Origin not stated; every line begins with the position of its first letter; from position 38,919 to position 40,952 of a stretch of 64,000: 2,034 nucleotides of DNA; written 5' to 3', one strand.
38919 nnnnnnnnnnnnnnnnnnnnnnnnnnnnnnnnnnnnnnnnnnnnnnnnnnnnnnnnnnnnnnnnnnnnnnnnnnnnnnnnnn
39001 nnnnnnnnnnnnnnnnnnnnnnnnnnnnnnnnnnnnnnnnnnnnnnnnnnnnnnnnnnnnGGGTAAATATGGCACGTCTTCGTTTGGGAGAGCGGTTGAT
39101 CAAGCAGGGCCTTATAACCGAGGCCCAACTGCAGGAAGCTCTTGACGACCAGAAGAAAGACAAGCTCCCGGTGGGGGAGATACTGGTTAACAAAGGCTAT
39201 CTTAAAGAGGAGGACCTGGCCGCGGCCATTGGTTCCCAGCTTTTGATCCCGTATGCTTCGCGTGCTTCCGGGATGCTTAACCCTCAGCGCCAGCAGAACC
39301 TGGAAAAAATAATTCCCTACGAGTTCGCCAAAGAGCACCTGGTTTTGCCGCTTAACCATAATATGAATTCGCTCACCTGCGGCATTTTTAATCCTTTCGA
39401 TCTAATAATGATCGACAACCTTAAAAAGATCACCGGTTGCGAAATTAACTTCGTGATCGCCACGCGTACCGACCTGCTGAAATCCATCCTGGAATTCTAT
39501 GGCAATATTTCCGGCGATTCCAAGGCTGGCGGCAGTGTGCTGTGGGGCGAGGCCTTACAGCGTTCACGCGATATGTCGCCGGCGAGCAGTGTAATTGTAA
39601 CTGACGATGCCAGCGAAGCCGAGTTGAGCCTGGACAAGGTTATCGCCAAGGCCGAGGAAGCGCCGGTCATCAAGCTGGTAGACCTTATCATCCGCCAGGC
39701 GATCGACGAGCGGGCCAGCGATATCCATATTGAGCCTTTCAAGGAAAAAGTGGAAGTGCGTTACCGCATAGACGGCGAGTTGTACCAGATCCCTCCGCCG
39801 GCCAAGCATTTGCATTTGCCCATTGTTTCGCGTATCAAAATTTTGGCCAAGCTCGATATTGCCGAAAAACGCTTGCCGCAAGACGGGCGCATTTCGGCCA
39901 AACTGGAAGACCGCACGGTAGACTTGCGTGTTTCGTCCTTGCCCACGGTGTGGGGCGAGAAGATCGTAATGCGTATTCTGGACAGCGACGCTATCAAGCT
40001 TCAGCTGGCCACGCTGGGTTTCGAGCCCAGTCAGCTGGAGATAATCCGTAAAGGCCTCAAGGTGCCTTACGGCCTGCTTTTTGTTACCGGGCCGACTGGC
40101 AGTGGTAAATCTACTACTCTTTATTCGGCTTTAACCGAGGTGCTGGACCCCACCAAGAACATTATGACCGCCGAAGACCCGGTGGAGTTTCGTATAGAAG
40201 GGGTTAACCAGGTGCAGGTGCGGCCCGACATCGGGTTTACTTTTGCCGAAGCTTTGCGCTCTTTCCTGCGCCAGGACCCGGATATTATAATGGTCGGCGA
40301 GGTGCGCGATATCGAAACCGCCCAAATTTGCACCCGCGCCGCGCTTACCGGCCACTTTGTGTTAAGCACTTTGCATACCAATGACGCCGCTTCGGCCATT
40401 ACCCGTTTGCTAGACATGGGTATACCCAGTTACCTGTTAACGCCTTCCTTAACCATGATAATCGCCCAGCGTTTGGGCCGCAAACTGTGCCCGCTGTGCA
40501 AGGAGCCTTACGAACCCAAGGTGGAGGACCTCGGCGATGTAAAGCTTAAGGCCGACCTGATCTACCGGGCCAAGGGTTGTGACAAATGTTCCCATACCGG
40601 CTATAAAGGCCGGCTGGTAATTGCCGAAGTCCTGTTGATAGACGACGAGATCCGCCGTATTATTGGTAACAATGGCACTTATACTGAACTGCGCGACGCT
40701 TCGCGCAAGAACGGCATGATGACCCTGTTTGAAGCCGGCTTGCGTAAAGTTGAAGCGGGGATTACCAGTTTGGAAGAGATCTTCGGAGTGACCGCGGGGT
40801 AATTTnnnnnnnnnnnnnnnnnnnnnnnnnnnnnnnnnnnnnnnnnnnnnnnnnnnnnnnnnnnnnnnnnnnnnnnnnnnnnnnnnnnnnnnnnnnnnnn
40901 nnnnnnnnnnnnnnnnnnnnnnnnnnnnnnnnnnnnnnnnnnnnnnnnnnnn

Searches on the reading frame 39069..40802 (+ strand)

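Call 9: search_protein_families(library=ncbifam, proteins=[window:39069-40802:+], max_evalue=0.00001)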
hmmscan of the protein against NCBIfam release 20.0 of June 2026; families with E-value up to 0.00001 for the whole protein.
window:39069-40802:+ (577 aa): 20 families
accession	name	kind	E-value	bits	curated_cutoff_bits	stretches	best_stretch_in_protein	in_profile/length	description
TIGR02538.1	type_IV_pilB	equivalog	4.8e-188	626.3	675.65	1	6-575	2-562/564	type IV-A pilus assembly ATPase PilB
TIGR02533.1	type_II_gspE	equivalog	1.2e-177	591.4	630.25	1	81-575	3-486/486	type II secretion system ATPase GspE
NF007755.0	PRK10436.1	equivalog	5.3e-139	463.9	617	1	88-575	15-459/465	type II secretion system protein GspE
NF053534.1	T4PilAsmATPsTfpB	equivalog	6.7e-135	450.7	850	1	76-575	91-582/584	type IV pilus assembly ATPase TfpB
NF041000.1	ATPase_ComGA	equivalog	1.5e-74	250.3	300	1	207-469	3-264/267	competence type IV pilus ATPase ComGA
TIGR01420.1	pilT_fam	subfamily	2.5e-47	161.8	319.1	1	206-451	4-243/343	PilT/PilU family type 4a pilus ATPase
TIGR02525.1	plasmid_TraJ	equivalog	1e-27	97.1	368.3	1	299-450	120-272/372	plasmid transfer ATPase TraJ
TIGR02524.1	dot_icm_DotB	equivalog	4.3e-21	75.5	463.3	1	331-448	131-257/358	Dot/Icm type IV secretion system ATPase DotB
NF053729.1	c-di-GMP_motif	domain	7.9e-18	64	38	1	5-57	1-53/53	cyclic di-GMP-binding domain-containing protein, MshE-related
NF058587.1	archaellum_moto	equivalog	1.7e-16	60.1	550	1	337-449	278-395/527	archaellum flagellar ATPase motor FlaI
TIGR02782.1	TrbB_P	equivalog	1.5e-15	57.3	304.55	1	338-460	140-264/303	P-type conjugative transfer ATPase TrbB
NF012033.0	PRK15489.1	equivalog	1.1e-14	53.5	537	1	2-142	489-625/703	glycosyl transferase family protein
NF010469.0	PRK13894.1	subfamily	1.4e-13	50.9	508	1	322-448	138-265/320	conjugal transfer ATPase TrbB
NF008411.1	PRK11234.1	equivalog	2.4e-13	49.4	1170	1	5-193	483-662/723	cyclic di-3',5'-guanylate-activated glycosyltransferase NfrB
NF010407.0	PRK13833.1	subfamily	3.8e-13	49.6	499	1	321-448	132-260/323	conjugal transfer protein TrbB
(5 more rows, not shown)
